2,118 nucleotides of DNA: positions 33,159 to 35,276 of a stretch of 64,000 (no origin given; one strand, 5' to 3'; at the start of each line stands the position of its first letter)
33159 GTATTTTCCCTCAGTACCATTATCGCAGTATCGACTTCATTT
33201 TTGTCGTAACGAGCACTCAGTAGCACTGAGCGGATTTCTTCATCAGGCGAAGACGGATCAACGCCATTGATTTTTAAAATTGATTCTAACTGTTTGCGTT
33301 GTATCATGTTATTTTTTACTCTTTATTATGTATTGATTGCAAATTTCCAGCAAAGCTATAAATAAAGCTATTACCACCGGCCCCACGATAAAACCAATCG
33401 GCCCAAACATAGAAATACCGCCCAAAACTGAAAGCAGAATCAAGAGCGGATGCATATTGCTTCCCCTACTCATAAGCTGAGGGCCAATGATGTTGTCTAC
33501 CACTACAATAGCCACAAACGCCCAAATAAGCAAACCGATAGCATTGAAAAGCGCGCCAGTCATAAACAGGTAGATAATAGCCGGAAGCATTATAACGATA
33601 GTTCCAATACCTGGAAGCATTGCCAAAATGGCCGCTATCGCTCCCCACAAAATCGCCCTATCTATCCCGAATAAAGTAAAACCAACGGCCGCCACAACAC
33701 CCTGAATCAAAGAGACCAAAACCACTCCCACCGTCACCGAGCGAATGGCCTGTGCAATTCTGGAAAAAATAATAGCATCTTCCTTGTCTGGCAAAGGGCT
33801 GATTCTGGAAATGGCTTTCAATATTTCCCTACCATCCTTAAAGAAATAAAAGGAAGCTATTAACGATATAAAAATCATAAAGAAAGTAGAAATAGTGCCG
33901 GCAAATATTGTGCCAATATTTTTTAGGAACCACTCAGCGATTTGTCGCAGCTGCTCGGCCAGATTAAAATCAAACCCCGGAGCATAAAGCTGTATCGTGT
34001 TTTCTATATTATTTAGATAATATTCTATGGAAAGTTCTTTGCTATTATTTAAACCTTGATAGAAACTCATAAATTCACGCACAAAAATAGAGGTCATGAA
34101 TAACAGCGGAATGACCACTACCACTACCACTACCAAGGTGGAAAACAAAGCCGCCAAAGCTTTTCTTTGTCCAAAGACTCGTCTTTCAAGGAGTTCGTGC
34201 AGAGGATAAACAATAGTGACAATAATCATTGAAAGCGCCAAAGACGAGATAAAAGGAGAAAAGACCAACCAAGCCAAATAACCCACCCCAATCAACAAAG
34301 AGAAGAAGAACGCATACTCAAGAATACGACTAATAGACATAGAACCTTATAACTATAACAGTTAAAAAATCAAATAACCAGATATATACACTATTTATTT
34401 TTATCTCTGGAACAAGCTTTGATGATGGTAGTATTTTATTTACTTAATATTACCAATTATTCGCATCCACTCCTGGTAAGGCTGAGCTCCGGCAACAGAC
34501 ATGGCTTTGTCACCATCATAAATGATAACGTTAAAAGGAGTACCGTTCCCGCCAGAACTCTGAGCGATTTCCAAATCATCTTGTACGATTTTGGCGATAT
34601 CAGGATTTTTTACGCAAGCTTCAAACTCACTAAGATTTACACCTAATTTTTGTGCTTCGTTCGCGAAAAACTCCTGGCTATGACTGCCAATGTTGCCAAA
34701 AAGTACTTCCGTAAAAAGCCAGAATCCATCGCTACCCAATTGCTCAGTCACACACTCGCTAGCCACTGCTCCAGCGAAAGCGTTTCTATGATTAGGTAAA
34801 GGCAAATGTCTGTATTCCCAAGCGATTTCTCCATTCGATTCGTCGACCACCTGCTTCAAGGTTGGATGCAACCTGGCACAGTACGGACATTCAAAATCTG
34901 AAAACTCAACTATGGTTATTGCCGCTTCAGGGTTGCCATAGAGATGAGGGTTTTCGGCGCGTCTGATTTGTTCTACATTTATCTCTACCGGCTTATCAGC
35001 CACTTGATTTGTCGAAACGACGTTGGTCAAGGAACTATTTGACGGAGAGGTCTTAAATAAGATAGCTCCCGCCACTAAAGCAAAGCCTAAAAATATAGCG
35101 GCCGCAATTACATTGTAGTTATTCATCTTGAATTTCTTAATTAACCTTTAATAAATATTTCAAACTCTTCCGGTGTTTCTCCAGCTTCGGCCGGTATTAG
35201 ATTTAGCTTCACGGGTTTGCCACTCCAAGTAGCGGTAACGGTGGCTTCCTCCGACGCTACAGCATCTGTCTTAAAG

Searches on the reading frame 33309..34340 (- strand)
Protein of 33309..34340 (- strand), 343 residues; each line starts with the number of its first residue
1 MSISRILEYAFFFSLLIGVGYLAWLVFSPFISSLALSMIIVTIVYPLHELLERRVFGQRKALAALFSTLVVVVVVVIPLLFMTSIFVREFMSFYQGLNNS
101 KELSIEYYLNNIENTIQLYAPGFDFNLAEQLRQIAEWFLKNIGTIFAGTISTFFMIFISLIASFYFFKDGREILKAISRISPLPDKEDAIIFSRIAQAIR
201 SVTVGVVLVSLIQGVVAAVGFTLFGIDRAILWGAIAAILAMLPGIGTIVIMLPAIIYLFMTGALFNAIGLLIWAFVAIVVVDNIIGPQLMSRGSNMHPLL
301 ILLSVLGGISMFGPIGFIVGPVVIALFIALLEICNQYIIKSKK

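Call 29: search_protein_families(library=pfam, proteins=[window:33309-34340:-], max_evalue=0.00001)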
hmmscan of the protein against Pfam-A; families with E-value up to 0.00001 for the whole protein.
window:33309-34340:- (343 aa): 1 family
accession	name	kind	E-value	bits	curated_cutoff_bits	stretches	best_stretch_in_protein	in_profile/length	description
PF01594.21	AI-2E_transport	-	4.4e-52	177.7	34.3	1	11-332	2-324/327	AI-2E family transporter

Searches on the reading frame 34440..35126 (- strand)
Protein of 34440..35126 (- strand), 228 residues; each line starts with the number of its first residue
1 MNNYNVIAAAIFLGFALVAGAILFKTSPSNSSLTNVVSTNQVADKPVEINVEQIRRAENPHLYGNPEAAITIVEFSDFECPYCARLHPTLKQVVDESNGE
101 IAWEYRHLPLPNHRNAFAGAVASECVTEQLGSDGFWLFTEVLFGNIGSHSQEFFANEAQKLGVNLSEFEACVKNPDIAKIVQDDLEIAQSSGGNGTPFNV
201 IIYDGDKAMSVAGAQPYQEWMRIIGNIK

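Call 29: search_protein_families(library=pfam, proteins=[window:34440-35126:-], max_evalue=0.00001)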
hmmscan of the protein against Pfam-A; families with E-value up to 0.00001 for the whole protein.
window:34440-35126:- (228 aa): 2 families
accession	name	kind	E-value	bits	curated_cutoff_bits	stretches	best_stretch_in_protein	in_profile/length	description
PF13462.12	Thioredoxin_4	-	1.4e-22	81.1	23.2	1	58-224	3-163/165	Thioredoxin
PF01323.26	DSBA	-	9.7e-14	52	25.6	1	149-218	120-184/191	DSBA-like thioredoxin domain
